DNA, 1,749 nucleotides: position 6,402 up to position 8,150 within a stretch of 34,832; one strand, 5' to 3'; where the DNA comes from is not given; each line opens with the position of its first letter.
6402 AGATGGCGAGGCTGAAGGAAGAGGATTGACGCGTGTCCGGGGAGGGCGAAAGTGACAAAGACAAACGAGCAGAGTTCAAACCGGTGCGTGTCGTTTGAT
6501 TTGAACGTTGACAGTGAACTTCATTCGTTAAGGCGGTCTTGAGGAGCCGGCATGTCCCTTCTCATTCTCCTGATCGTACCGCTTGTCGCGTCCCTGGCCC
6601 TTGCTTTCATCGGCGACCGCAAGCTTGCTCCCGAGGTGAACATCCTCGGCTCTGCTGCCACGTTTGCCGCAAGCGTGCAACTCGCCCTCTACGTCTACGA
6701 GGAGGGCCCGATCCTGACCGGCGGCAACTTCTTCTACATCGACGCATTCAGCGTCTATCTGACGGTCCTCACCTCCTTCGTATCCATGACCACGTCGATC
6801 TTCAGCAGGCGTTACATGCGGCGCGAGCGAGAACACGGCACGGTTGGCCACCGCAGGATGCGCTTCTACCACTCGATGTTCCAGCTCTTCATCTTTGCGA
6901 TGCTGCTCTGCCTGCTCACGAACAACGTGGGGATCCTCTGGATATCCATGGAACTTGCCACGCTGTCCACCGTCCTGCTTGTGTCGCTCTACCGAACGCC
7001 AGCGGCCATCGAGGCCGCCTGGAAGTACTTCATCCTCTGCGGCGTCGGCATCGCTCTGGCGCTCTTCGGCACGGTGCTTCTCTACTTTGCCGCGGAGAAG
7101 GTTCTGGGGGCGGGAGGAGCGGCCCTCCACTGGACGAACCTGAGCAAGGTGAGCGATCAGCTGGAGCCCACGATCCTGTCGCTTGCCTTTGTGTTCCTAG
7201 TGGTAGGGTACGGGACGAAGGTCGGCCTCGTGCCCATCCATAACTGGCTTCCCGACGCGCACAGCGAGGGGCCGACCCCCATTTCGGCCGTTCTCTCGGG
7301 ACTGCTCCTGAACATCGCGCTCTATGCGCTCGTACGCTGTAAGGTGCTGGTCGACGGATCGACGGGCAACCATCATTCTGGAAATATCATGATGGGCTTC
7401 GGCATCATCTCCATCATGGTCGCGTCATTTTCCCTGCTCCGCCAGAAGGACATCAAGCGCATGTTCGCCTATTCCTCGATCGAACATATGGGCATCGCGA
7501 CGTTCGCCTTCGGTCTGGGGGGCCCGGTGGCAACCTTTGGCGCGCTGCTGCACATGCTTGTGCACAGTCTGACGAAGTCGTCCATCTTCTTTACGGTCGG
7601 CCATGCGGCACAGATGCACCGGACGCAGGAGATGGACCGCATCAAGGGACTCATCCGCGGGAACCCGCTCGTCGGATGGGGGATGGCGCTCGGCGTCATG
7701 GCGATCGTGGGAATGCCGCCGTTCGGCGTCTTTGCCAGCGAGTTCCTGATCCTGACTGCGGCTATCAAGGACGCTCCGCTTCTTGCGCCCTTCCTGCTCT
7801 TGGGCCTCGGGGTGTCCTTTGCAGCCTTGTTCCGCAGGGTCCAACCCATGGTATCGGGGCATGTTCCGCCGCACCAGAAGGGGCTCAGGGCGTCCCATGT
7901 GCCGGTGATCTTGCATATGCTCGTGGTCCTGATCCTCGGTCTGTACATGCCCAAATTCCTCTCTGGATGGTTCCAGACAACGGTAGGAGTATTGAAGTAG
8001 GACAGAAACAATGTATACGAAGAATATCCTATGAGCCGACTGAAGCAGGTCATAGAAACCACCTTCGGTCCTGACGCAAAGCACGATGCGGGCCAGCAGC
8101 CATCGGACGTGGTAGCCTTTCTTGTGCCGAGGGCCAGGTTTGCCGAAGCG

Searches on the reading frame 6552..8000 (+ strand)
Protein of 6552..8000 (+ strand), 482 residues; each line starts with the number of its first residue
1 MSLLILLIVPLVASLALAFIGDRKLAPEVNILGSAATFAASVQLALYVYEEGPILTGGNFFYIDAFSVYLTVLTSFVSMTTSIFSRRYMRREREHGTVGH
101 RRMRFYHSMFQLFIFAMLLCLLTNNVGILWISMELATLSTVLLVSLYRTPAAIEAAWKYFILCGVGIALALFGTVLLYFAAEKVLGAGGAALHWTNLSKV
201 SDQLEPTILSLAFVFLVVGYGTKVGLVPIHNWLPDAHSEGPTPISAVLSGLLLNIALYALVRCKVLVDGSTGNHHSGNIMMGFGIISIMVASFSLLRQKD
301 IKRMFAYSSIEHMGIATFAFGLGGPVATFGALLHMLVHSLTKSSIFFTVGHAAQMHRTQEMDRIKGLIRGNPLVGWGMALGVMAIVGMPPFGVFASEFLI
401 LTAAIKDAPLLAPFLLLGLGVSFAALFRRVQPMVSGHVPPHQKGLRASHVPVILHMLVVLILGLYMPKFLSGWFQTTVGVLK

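Call 3: search_protein_families(library=pfam, proteins=[window:6552-8000:+])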
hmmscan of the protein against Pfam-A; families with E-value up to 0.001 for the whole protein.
window:6552-8000:+ (482 aa): 2 families
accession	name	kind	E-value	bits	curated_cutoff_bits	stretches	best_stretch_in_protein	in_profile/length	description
PF00361.26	Proton_antipo_M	-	8.3e-57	193.1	21.5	1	124-410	2-281/294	NADH:quinone oxidoreductase/Mrp antiporter, TM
PF00662.26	Proton_antipo_N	-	0.00025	21.3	24.5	1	61-93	13-45/51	NADH-Ubiquinone oxidoreductase (complex I), chain 5 N-terminus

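Call 4: search_protein_families(library=ncbifam, proteins=[window:6552-8000:+])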
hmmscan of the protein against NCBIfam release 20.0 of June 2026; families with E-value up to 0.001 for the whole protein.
window:6552-8000:+ (482 aa): 72 families (the best 25 are shown)
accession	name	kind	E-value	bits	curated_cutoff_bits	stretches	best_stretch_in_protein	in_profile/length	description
NF005045.0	PRK06458.1-5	equivalog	2.8e-229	762.1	543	1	2-480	3-481/484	hydrogenase 4 subunit F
NF005043.0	PRK06458.1-3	equivalog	2.5e-181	603.9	533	1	3-481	9-482/483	hydrogenase 4 subunit F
NF005044.0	PRK06458.1-4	equivalog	8.8e-124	414.2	610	1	3-479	7-492/531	hydrogenase 4 subunit F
NF005041.0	PRK06458.1-1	equivalog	9.9e-96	321.8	951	1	5-467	9-480/526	hydrogenase 4 subunit F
NF006427.0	PRK08676.1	equivalog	6.9e-92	308.9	511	1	34-477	33-479/486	hydrogenase membrane subunit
NF005042.0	PRK06458.1-2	equivalog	7.8e-72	242.8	437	1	4-464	6-432/439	hydrogenase 4 subunit F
TIGR01972.1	NDH_I_M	subfamily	9.6e-58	196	263.8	1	6-479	4-480/486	NADH-quinone oxidoreductase subunit M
NF005086.0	PRK06521.1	equivalog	5.9e-57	193.5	667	1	55-413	70-423/669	hydrogenase 4 subunit B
NF006241.0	PRK08377.1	equivalog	1.3e-55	189.4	645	1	60-469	73-466/494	NADH dehydrogenase subunit N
NF005097.0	PRK06525.1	equivalog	1.2e-49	169.4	430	1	4-463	6-468/480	hydrogenase 4 subunit D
NF006418.0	PRK08667.1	equivalog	2.4e-49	168.5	794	1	44-417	50-421/644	hydrogenase membrane subunit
TIGR01770.1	NDH_I_N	subfamily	1e-48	166.6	332.6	1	4-435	8-433/472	NADH-quinone oxidoreductase subunit NuoN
NF006419.0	PRK08668.1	equivalog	1.1e-46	159.8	617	1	1-465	2-462/613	NADH dehydrogenase subunit M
NF009305.0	PRK12662.1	equivalog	5.1e-46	157.4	700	1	4-434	6-437/492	putative monovalent cation/H+ antiporter subunit D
NF006240.0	PRK08376.1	subfamily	4.3e-44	151.3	662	1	61-466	86-488/521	putative monovalent cation/H+ antiporter subunit D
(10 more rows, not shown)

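Call 32: search_solved_structures(query=window:6552-8000:+, max_evalue=1e-20, show_alignments=5)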
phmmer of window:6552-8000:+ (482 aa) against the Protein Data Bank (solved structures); distinct sequences matched with E-value up to 1e-20: 18.
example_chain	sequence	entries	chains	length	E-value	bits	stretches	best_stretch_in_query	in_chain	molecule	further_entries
6u8y_H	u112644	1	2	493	2.1e-36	129.5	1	19-469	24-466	NADH dehydrogenase subunit N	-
6cfw_H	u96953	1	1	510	8e-32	114.4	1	61-462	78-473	Monovalent cation/H+ antiporter subunit D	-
3rko_M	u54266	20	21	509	3.3e-26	95.8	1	106-468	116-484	NADH-QUINONE OXIDOREDUCTASE SUBUNIT M | NADH dehydrogenase I subunit M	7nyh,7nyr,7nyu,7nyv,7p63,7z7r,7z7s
7p61_M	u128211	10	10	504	3.9e-26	95.6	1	106-468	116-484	NADH dehydrogenase I subunit M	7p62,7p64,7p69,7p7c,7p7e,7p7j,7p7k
6z16_D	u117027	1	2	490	6.8e-26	94.8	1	3-452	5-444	Multisubunit Na+/H+ antiporter, D subunit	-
6u8y_X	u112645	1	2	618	6.1e-25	91.7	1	109-464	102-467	NADH dehydrogenase subunit M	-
6tjv_D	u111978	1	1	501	7e-24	88.2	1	5-478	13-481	NADH dehydrogenase subunit 4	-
7ar7_M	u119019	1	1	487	1.7e-22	83.6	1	61-476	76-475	NADH-ubiquinone oxidoreductase chain 4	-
8qby_L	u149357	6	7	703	1.8e-22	83.5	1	63-409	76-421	NADH dehydrogenase subunit L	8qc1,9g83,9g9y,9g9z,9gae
7a23_M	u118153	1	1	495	2e-22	83.4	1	62-476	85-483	Nad4m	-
7aqw_M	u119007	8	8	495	2.2e-22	83.3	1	61-476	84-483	NADH-ubiquinone oxidoreductase chain 4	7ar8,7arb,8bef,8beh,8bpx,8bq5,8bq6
7qru_D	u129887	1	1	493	2.6e-22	83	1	5-427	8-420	Na+/H+ antiporter subunit D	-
7aqq_M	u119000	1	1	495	4.7e-22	82.2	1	61-476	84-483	NADH-ubiquinone oxidoreductase chain 4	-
8e9g_N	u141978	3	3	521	1.1e-21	80.9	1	113-432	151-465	NADH-quinone oxidoreductase subunit N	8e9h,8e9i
8e73_4M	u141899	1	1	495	3.8e-21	79.2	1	109-439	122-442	Nad4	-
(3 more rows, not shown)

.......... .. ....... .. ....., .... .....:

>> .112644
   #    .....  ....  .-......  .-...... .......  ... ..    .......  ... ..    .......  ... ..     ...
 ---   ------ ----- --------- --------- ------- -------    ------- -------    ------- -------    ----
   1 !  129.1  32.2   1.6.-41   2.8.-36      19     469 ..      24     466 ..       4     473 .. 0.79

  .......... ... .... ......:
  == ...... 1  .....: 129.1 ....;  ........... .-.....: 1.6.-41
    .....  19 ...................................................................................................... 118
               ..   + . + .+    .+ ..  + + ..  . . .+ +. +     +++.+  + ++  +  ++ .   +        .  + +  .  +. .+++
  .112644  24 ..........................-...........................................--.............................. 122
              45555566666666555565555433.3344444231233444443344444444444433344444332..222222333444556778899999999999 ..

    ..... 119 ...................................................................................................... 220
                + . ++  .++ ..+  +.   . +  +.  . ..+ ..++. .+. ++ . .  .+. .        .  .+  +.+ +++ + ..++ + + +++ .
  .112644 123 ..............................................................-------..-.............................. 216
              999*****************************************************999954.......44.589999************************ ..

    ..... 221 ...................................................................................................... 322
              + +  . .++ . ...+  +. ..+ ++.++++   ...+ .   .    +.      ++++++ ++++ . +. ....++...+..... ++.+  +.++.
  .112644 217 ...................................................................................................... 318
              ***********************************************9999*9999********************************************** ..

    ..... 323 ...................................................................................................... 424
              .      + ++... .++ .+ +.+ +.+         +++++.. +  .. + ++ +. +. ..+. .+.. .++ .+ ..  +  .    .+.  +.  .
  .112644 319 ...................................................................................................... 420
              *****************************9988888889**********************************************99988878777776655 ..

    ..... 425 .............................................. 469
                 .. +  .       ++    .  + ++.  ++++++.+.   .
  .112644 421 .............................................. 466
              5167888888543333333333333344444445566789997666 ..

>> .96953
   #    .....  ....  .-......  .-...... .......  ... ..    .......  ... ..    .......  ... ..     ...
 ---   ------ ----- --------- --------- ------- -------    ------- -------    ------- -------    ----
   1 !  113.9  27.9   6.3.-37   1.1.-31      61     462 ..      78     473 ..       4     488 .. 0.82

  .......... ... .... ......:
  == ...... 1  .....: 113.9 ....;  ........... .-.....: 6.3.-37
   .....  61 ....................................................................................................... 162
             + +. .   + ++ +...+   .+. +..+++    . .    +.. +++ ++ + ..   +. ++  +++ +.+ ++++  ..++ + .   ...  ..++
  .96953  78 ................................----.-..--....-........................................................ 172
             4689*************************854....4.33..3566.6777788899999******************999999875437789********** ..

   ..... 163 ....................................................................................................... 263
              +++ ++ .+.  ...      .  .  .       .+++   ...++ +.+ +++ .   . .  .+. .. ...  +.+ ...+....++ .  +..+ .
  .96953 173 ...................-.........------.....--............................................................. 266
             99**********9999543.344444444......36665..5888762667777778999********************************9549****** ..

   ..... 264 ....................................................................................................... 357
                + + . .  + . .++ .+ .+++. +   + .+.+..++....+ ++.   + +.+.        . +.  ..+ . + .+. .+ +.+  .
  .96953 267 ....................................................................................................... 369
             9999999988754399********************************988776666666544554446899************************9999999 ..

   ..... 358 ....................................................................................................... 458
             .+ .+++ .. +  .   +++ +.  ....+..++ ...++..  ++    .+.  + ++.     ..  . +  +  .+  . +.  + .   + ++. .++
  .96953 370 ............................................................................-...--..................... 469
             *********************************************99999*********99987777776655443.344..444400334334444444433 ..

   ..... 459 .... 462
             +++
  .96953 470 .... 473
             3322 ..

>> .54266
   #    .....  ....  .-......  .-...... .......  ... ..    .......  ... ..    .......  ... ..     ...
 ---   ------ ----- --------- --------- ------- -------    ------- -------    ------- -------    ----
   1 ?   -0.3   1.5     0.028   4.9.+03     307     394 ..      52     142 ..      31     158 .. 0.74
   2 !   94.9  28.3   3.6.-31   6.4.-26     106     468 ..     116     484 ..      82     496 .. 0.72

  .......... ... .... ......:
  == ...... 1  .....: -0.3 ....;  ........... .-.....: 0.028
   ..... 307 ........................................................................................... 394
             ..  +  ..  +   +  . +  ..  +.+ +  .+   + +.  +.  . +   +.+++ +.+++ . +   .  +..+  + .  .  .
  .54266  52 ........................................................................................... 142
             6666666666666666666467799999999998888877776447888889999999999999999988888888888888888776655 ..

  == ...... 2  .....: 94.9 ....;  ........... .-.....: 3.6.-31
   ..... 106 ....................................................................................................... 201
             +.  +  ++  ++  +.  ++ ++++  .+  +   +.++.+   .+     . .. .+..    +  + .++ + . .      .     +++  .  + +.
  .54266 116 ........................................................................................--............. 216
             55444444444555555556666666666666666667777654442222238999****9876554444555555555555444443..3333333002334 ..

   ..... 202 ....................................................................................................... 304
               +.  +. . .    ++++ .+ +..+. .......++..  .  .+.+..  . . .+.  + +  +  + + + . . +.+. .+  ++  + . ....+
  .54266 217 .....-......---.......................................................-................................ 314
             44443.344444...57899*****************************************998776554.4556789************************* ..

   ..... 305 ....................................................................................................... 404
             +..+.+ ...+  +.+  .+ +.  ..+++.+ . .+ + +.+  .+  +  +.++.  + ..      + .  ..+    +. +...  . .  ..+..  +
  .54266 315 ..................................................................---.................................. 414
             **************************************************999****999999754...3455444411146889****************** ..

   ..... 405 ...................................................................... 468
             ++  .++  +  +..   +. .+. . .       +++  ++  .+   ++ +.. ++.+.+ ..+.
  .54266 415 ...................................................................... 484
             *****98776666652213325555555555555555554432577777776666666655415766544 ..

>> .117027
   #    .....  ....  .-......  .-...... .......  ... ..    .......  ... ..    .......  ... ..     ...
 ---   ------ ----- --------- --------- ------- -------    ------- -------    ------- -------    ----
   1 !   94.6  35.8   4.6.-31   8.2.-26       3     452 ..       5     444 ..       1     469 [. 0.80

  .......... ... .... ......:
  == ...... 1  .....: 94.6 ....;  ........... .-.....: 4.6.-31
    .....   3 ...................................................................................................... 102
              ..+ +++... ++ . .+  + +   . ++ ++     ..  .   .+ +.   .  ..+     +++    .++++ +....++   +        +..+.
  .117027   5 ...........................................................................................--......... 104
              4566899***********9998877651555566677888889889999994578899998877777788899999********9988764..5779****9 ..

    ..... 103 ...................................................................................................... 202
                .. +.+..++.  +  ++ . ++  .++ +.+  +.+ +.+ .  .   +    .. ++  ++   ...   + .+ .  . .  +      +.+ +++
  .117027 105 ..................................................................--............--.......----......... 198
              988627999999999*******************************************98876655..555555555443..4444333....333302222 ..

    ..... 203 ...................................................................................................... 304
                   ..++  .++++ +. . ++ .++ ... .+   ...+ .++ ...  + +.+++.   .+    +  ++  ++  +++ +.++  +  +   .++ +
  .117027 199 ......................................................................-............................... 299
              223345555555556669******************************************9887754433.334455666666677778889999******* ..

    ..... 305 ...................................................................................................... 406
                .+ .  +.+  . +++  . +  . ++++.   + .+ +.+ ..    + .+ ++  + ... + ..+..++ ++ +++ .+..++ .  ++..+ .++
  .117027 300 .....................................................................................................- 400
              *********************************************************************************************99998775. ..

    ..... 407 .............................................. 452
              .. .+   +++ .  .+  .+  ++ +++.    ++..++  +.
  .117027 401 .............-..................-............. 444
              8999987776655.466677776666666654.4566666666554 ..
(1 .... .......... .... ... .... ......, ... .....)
